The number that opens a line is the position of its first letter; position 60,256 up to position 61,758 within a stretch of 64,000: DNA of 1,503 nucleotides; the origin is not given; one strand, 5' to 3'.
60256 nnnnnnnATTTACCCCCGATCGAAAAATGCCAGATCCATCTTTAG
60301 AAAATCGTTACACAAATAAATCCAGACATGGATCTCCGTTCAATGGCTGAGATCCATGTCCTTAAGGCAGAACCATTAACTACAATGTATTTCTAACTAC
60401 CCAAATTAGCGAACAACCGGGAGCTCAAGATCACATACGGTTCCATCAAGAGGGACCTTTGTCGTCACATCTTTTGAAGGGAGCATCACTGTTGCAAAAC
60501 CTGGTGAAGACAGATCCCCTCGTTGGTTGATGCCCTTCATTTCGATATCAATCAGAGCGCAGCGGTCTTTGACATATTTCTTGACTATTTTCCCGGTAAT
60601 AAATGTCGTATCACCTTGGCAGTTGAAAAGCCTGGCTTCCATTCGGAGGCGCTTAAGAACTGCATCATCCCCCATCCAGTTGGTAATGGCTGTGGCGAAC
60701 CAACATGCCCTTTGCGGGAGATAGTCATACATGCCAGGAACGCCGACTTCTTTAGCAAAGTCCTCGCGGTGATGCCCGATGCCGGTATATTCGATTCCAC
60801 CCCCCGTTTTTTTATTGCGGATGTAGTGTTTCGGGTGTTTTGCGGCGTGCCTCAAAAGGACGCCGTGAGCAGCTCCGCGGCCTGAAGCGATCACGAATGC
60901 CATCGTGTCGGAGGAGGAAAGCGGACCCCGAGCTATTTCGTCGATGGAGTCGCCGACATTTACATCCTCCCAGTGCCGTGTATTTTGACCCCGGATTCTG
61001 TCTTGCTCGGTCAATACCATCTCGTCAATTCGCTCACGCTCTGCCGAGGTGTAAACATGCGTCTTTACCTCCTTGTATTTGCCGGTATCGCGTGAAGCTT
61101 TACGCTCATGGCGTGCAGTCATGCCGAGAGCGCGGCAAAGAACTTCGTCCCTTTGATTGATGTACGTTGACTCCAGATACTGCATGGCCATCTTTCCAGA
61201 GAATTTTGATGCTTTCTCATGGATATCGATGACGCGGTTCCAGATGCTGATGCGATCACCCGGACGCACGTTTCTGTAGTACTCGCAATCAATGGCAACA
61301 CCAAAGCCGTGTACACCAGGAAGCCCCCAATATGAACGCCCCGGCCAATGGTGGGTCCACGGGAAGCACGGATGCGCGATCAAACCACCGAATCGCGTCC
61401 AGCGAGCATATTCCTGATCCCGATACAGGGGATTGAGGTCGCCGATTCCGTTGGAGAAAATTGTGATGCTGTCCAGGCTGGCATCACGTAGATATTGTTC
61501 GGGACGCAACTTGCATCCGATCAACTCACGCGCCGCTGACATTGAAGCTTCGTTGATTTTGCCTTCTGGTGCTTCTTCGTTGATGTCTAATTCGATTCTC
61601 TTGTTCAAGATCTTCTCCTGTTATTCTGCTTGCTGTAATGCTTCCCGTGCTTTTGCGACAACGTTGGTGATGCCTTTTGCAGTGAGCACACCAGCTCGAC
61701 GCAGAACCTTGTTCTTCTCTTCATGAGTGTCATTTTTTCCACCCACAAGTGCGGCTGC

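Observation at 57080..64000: Lower-GC block encoding an uncharacterised organic-acid / acyl-CoA module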

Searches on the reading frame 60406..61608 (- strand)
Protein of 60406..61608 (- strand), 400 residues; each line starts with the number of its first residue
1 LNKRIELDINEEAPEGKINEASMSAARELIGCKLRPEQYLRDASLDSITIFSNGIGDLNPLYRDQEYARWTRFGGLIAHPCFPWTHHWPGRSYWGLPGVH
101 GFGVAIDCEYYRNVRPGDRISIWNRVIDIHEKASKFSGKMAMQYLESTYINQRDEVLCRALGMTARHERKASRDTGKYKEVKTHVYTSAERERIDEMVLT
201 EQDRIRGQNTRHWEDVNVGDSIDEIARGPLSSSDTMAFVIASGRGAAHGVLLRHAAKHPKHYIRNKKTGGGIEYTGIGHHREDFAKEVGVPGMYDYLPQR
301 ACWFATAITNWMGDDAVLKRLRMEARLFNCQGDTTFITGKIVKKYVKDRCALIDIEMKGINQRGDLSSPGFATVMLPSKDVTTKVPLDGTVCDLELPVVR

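Call 7: search_protein_families(library=pfam, proteins=[window:60406-61608:-], max_evalue=0.01)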
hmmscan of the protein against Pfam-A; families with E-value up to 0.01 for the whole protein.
window:60406-61608:- (400 aa): 2 families
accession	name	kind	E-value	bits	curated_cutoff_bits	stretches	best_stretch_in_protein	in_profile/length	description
PF13452.11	FAS1_DH_region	-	2.1e-14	54.2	22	1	46-158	17-130/132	FAS1-like, dehydratase domain region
PF01575.25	MaoC_dehydratas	-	0.00016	21.7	27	1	45-123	20-98/123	MaoC like domain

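Call 8: search_protein_families(library=ncbifam, proteins=[window:60406-61608:-], max_evalue=0.01)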
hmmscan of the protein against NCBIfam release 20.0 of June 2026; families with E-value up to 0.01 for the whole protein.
window:60406-61608:- (400 aa): 1 family
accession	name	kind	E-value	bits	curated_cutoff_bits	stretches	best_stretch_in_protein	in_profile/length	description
NF006045.0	PRK08190.1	subfamily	1.3e-05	24.3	282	1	41-184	24-159/467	bifunctional enoyl-CoA hydratase/phosphate acetyltransferase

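Call 17: search_solved_structures(query=window:60406-61608:-, max_evalue=0.01)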
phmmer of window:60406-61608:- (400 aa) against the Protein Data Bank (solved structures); distinct sequences matched with E-value up to 0.01: 2.
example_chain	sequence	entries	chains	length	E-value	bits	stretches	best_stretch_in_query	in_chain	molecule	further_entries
3exz_A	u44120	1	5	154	0.00037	22.8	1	54-162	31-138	MaoC-like dehydratase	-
2b3m_A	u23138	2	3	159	0.0034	19.6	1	48-83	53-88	hypothetical protein AF1124 | putative dehydratase AF1124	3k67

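Call 26: find_homologous_proteins(query=window:60406-61608:-, max_evalue=0.00001)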
Query window:60406-61608:- (400 aa): 1436 proteins with E <= 0.00001 among 3794 candidates; the best 120 are listed.
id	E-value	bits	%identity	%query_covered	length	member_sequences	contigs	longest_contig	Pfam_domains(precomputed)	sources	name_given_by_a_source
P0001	9.0e-279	942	100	100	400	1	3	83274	PF13452.12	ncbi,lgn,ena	-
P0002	1.8e-278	941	100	100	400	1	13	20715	PF13452.12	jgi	jgi:acyl dehydratase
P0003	6.7e-278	939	100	100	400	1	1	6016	PF13452.12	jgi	-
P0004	2.1e-277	938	100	100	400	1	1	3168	PF13452.12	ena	-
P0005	3.0e-277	937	100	100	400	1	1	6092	PF13452.12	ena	-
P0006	4.0e-276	933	99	100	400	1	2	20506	PF13452.12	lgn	-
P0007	1.1e-275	932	99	100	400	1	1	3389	PF13452.12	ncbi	-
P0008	2.4e-272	921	98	100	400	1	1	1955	PF13452.12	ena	-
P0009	2.7e-271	918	97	100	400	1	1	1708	PF13452.12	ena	-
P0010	5.5e-271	917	97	100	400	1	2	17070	PF13452.12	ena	-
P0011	7.5e-271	916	96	100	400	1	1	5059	PF13452.12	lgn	-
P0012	1.0e-270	916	96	100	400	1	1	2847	PF13452.12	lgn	-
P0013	1.1e-270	915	96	100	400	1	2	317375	PF13452.12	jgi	jgi:acyl dehydratase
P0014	1.6e-270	915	96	100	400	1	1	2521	PF13452.12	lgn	-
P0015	1.9e-270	915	96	100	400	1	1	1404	PF13452.12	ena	-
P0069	1.0e-232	790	82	100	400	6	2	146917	PF13452.12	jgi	jgi:acyl dehydratase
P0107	5.9e-199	679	70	99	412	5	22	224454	PF13452.12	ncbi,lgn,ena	-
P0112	5.3e-189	646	67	98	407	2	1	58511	PF13452.12,PF01575.26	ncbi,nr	ncbi:MAG: MaoC family dehydratase N-terminal domain-containing protein [Proteobacteria bacterium]|nr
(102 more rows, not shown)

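Call 27: find_encoding_contigs(protein=P0107, flank=10000, max_places=2)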
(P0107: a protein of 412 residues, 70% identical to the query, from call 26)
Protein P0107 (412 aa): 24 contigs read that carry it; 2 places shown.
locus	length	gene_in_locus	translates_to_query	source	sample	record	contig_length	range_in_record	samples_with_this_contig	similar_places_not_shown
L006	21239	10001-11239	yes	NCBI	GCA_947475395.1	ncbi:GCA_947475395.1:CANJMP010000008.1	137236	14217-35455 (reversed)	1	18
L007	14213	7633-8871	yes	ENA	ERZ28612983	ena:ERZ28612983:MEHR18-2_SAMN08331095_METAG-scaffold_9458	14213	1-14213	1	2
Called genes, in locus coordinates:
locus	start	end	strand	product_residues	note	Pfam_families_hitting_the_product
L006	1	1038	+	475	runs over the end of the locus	PF14821:Thr_synth_N, PF00291:PALP, PF24857:THR4_C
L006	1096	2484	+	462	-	PF01650:Peptidase_C13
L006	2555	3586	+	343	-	PF13379:NMT1_2, PF09084:NMT1, PF12974:Phosphonate-bd (weak)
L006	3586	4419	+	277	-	PF00005:ABC_tran, PF13304:AAA_21 (faint)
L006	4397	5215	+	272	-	PF00528:BPD_transp_1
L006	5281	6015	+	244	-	PF00106:adh_short, PF08659:KR, PF13561:adh_short_C2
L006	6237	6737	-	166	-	PF19315:MC_hydratase, PF01575:MaoC_dehydratas, PF13452:FAS1_DH_region (faint)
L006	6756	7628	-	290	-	PF03328:HpcH_HpaI, PF15617:C-C_Bond_Lyase, PF22484:DUF6986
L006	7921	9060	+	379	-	PF08442:ATP-grasp_2, PF13549:ATP-grasp_5 (weak), PF24948:Citrate_synth_N (faint), PF00549:Ligase_CoA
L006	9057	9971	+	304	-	PF02629:CoA_binding, PF00549:Ligase_CoA, PF13607:Succ_CoA_lig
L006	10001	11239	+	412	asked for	PF13452:FAS1_DH_region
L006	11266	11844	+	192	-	PF00857:Isochorismatase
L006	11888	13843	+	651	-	PF06808:DctM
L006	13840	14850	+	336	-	PF16868:NMT1_3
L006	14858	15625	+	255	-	PF00392:GntR, PF07702:UTRA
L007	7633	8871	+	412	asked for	PF13452:FAS1_DH_region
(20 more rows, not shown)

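Call 28: find_encoding_contigs(protein=P0112, flank=10000, max_places=2)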
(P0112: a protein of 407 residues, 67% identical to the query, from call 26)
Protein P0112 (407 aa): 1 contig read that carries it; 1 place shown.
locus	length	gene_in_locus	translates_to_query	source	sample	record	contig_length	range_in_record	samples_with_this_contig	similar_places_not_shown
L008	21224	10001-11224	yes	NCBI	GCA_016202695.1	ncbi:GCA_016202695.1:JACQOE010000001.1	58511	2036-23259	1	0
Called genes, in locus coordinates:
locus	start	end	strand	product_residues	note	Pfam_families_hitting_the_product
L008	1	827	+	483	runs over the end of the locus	-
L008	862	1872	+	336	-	PF02423:OCD_Mu_crystall, PF01488:Shikimate_DH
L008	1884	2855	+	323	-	PF02423:OCD_Mu_crystall, PF01488:Shikimate_DH (weak)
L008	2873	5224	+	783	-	PF01315:Ald_Xan_dh_C, PF02738:MoCoBD_1, PF20256:MoCoBD_2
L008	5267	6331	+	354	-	PF00180:Iso_dh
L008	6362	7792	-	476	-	PF07969:Amidohydro_3 (weak), PF01979:Amidohydro_1, PF07969:Amidohydro_3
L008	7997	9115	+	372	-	PF08442:ATP-grasp_2, PF13549:ATP-grasp_5, PF00549:Ligase_CoA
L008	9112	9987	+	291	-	PF02629:CoA_binding, PF13380:CoA_binding_2 (weak), PF13607:Succ_CoA_lig, PF00549:Ligase_CoA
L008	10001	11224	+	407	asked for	PF01575:MaoC_dehydratas (weak), PF13452:FAS1_DH_region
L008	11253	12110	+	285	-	PF13452:FAS1_DH_region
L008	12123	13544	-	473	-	PF00202:Aminotran_3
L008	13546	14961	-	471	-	PF01425:Amidase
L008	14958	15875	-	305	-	PF02653:BPD_transp_2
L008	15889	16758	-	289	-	PF02653:BPD_transp_2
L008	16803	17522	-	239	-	PF09818:ABC_ATPase (faint), PF00005:ABC_tran, PF13304:AAA_21 (faint)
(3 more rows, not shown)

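Call 29: find_encoding_contigs(protein=P0069, flank=10000, max_places=2)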
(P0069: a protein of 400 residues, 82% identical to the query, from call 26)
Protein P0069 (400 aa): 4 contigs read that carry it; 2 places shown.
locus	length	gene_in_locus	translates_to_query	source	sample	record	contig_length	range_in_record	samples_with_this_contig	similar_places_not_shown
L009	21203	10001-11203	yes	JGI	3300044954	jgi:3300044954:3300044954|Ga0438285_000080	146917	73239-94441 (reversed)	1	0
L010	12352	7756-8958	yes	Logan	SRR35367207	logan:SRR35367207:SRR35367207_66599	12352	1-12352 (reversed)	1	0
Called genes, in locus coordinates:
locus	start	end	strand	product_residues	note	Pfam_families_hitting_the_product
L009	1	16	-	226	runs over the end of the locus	PF01613:Flavin_Reduct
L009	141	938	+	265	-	PF00561:Abhydrolase_1, PF12146:Hydrolase_4, PF12697:Abhydrolase_6, PF08386:Abhydrolase_4 (weak)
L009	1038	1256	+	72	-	-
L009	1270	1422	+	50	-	PF20256:MoCoBD_2 (weak)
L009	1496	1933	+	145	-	PF02738:MoCoBD_1 (faint)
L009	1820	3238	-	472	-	PF01553:Acyltransferase, PF19277:GPAT_C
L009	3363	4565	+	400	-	PF02771:Acyl-CoA_dh_N (weak), PF00441:Acyl-CoA_dh_1 (weak), PF08028:Acyl-CoA_dh_2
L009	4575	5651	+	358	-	PF02423:OCD_Mu_crystall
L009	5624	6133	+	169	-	PF08770:SoxZ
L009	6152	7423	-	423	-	PF24696:UGSC (weak)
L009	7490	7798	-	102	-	PF24696:UGSC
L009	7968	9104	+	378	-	PF02786:CPSase_L_D2 (weak), PF08442:ATP-grasp_2, PF13549:ATP-grasp_5 (faint), PF24948:Citrate_synth_N (weak), PF00549:Ligase_CoA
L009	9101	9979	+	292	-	PF02629:CoA_binding, PF13380:CoA_binding_2, PF13607:Succ_CoA_lig, PF00549:Ligase_CoA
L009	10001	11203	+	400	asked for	PF13452:FAS1_DH_region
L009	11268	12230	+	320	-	PF03401:TctC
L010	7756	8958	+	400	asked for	PF13452:FAS1_DH_region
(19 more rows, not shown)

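Call 32: find_related_loci(query=A1, collection=genome_contigs, flank=10000)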
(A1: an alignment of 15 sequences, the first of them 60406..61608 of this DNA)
Query A1 (400 aa) in genome_contigs; peptide patterns used: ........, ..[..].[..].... (x = any residue, [..] = any of these).
402 stretches matched a pattern; 386 encode a relative of the query (tblastn E <= 1e-3); the best 80 are kept; 80 distinct loci.
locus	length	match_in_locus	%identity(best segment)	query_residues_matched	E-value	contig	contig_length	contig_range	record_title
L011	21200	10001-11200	91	1-400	0e+0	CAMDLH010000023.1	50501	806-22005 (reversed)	MAG: Bordetella parapertussis isolate TH-11nov19-107 genome assembly, contig: TH-11nov19-C1407, whole genome shotgun seq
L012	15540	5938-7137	90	1-400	0e+0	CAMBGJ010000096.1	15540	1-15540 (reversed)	MAG: Bordetella parapertussis isolate TH-11nov19-54 genome assembly, contig: TH-11nov19-C9473, whole genome shotgun sequ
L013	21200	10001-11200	90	1-400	0e+0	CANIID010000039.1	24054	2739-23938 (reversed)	MAG: Betaproteobacteria bacterium isolate RE-9nov16-207 genome assembly, contig: RE-9nov16-C3947, whole genome shotgun s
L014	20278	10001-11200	91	1-400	0e+0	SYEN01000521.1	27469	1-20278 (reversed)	MAG: Burkholderiales bacterium isolate F1-60-MAGs044 F1-60__c606235, whole genome shotgun sequence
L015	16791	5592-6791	91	1-400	0e+0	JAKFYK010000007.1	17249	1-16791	MAG: Betaproteobacteria bacterium isolate ND5_Bin_58 ND5_0002547, whole genome shotgun sequence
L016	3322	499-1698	90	1-400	0e+0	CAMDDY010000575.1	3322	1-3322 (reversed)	MAG: Bordetella parapertussis isolate MaH-09apr19-209 genome assembly, contig: MaH-09apr19-C66726, whole genome shotgun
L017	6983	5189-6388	90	1-400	0e+0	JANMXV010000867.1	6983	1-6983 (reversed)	MAG: Betaproteobacteria bacterium isolate OTE_88_concoct_214 OTE_88_k141_3610786, whole genome shotgun sequence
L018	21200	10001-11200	90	1-400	0e+0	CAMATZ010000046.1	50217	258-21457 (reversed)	MAG: Bordetella parapertussis isolate MaH-04nov19-207 genome assembly, contig: MaH-04nov19-C1401, whole genome shotgun s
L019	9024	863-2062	89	1-400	0e+0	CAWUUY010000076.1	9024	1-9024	MAG: uncultured Burkholderiales bacterium isolate HER22_SIP_1000_bin_49 genome assembly, contig: HER22_SP_1000_bin_49-re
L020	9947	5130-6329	89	1-400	0e+0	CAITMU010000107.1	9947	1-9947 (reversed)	MAG: uncultured beta proteobacterium isolate Kiruna2_bin-3108 genome assembly, contig: bin-3108:107/161, whole genome sh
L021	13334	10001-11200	89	1-400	0e+0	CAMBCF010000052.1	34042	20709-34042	MAG: Bordetella parapertussis isolate TH-08apr19-38 genome assembly, contig: TH-08apr19-C3184, whole genome shotgun sequ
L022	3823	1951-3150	89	1-400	0e+0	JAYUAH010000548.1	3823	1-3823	MAG: Betaproteobacteria bacterium isolate GFS_6464 GFS_6464_547, whole genome shotgun sequence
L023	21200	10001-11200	89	1-400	0e+0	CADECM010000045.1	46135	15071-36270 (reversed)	MAG: uncultured beta proteobacterium isolate Betaproteobacteria sp. RBC024 genome assembly, contig: MAG024_45, whole gen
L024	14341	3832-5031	87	1-400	0e+0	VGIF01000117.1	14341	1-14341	MAG: Betaproteobacteria bacterium isolate K_Offshore_80m_m2_113 K_Offshore_80m_m2_113_Ga0194132_10008754, whole genome s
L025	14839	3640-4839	88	1-400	0e+0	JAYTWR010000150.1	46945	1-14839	MAG: Burkholderiales bacterium isolate GFS_5817 GFS_5817_149, whole genome shotgun sequence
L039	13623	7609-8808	81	1-400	0e+0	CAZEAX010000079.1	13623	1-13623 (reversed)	MAG TPA_asm: uncultured Streptomyces sp. isolate binchicken_co54_71 genome assembly, contig: NODE_8106_length_13623_cov_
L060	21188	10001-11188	57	6-400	3e-157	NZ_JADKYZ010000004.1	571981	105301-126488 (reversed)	Diaphorobacter caeni strain NR2-3-3-1 contig4, whole genome shotgun sequence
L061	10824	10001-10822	83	1-274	4e-157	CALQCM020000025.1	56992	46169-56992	MAG: Chitinophaga pinensis isolate HRS-HS12-bin-37 genome assembly, contig: HRSG-H12-C513, whole genome shotgun sequence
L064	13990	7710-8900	57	5-400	7e-157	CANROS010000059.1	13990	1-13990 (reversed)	MAG: uncultured Paenalcaligenes sp. isolate Lapin-020__bin103 genome assembly, contig: Lapin-020__NODE_6061_length_13990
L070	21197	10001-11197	56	3-400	6e-156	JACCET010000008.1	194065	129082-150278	Alcaligenaceae bacterium strain CAII-52 NODE_8_length_194065_cov_90.622529, whole genome shotgun sequence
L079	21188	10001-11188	57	6-400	3e-155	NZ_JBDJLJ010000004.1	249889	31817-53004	Achromobacter spanius strain TWI931 contig00004, whole genome shotgun sequence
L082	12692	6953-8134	57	8-400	2e-155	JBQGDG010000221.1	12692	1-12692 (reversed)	MAG: Neorhizobium sp. isolate FBaRs1_15 FBaRs1_contig221, whole genome shotgun sequence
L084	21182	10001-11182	57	8-400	4e-155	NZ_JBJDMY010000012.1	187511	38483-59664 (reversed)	Agrobacterium sp. NPDC089420 NPDC089420_164_F5.ctg-0012, whole genome shotgun sequence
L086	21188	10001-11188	57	5-399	6e-155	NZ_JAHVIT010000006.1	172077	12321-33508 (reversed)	Maritimibacter alkaliphilus strain SY-2-18 SY-2-18_ctg006, whole genome shotgun sequence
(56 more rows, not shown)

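Call 46: search_protein_families(library=pfam, proteins=[L079:661-1872:+, L079:1907-2746:+, L079:2532-3533:+, L079:3362-4498:+, L079:4491-5369:+, L079:5350-6357:+, L079:5529-7142:+, L079:7105-7908:+, L079:7802-8860:+, L079:15191-15835:+], max_evalue=0.001)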
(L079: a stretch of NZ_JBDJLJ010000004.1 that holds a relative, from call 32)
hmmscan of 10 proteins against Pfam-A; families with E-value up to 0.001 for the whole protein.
L079:661-1872:+ (403 aa): 2 families
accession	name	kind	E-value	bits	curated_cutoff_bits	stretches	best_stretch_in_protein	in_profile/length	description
PF13458.12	Peripla_BP_6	-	1.7e-52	179.6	31.7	1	37-379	1-339/343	Periplasmic binding protein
PF01094.35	ANF_receptor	-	9.1e-06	25.4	25.4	1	67-256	13-210/353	Receptor family ligand binding region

L079:1907-2746:+ (279 aa): 1 family
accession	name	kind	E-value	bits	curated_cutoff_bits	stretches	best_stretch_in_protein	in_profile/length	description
PF13452.11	FAS1_DH_region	-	1.1e-05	26.1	22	1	61-129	57-122/132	FAS1-like, dehydratase domain region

L079:2532-3533:+ (333 aa): 4 families
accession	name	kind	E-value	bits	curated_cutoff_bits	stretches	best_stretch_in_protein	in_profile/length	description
PF13561.12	adh_short_C2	-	1.4e-48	165.9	27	1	110-330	7-235/236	Enoyl-(Acyl carrier protein) reductase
PF00106.31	adh_short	-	1.3e-44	152.5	26.6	1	100-282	1-191/195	short chain dehydrogenase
PF08659.16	KR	-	2.3e-12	47.7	22.6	1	102-260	3-169/180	KR domain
PF01370.27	Epimerase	-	1.3e-07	31.7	20.9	1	102-258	1-160/240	NAD dependent epimerase/dehydratase family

L079:3362-4498:+ (378 aa): 4 families
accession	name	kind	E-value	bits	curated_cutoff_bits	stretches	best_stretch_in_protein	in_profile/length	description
PF03446.21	NAD_binding_2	-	4.8e-40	137.6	21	1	76-234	2-159/161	NAD binding domain of 6-phosphogluconate dehydrogenase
PF14833.11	NAD_binding_11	-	1.5e-26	93.5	30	1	238-350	1-112/122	NAD-binding of NADP-dependent 3-hydroxyisobutyrate dehydrogenase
PF03807.23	F420_oxidored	-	3e-05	25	21.6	1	76-139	2-68/94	NADP oxidoreductase coenzyme F420-dependent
PF02826.25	2-Hacid_dh_C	-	7.5e-05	22.6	25.1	1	75-191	38-150/178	D-isomer specific 2-hydroxyacid dehydrogenase, NAD binding domain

L079:4491-5369:+ (292 aa): 1 family
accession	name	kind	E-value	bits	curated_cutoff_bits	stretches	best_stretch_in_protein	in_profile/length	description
PF02653.21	BPD_transp_2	-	1.2e-24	87.3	26.8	1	10-276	4-267/269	Branched-chain amino acid transport system / permease component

L079:5350-6357:+ (335 aa): 1 family
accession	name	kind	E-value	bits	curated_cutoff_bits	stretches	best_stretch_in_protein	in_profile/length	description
PF02653.21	BPD_transp_2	-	1.2e-28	100.4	26.8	1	60-316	6-264/269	Branched-chain amino acid transport system / permease component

L079:5529-7142:+ (537 aa): 4 families
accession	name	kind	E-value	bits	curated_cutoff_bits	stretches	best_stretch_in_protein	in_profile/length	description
PF00005.33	ABC_tran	-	8.2e-26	91.7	25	1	302-462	1-136/137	ABC transporter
PF12399.14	BCA_ABC_TP_C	-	3.4e-09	36.6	25.5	1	511-536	1-26/27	Branched-chain amino acid ATP-binding cassette transporter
PF13304.12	AAA_21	-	1e-06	29.5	27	1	314-337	1-24/304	AAA domain, putative AbiEii toxin, Type IV TA system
PF13476.12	AAA_23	-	0.0008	20.5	27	0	311-333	18-40/201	AAA domain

L079:7105-7908:+ (267 aa): 2 families
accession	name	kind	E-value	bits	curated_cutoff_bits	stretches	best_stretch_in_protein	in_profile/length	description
PF00005.33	ABC_tran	-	1.3e-26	94.2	25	1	35-177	2-136/137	ABC transporter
PF13304.12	AAA_21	-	2.1e-10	41.6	27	2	141-197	229-288/304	AAA domain, putative AbiEii toxin, Type IV TA system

L079:7802-8860:+ (352 aa): 4 families
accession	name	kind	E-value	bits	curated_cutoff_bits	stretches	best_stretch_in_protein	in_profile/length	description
PF08450.18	SGL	-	4e-46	158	26.3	1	57-332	1-244/246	SMP-30/Gluconolactonase/LRE-like region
PF01436.27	NHL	-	3.8e-07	30.3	20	0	97-115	3-21/28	NHL repeat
PF24684.1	Vgb_lyase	-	0.00011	21.6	50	0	57-112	98-155/290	Virginiamycin B lyase family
PF03088.22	Str_synth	-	0.00012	22.6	25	0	211-239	56-84/89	Strictosidine synthase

L079:15191-15835:+ (214 aa): 3 families
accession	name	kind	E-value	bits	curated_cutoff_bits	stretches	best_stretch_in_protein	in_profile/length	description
PF07729.17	FCD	-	3.1e-24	86.2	24.3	1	78-199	1-124/125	FCD domain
PF00392.27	GntR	-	1.9e-14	53.5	27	1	7-68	2-64/64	Bacterial regulatory proteins, gntR family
PF13412.12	HTH_24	-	4.7e-07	29.7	21.9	1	27-58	16-47/48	Winged helix-turn-helix DNA-binding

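Call 47: predict_structure(alignment_id=A1)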
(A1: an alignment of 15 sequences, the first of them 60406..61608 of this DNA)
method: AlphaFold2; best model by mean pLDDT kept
length: 400 residues; sequences in the alignment: 15
mean_pLDDT: 46.1   pTM: 0.41
mean pLDDT of the five models: 46.1, 40.9, 39.7, 39.0, 37.8
residues with pLDDT >= 90: 2; 70-90: 39; 50-70: 75; < 50: 284
segments of 3 or more residues with pLDDT < 50: 1-19, 21-128, 134-184, 228-266, 268-299, 314-332, 385-392, 396-400
pLDDT, mean of each block of 10 residues (from residue 1): 34 37 44 34 39 34 33 28 29 27 31 43 48 46 45 42 39 42 54 61 57 82 59 43 32 33 41 36 44 40 61 46 33 66 78 77 67 67 50 45
secondary structure, 60 per line:
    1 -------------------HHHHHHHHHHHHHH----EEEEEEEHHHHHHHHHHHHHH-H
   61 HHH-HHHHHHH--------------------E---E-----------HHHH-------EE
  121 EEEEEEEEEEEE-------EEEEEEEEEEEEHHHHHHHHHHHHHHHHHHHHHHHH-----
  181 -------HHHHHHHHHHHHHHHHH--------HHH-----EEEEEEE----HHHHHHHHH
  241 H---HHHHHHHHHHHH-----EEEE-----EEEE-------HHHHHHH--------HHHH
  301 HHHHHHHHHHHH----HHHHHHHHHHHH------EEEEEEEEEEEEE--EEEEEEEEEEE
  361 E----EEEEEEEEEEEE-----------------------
elements in order: H20-33 E38-44 H45-58 H60-63 H65-71 H108-111 E119-132 E140-151 H152-175 H188-204 E221-227 H232-241 H245-256 E262-265 E271-274 H282-288 H297-312 H317-328 E335-347 E350-361 E366-377
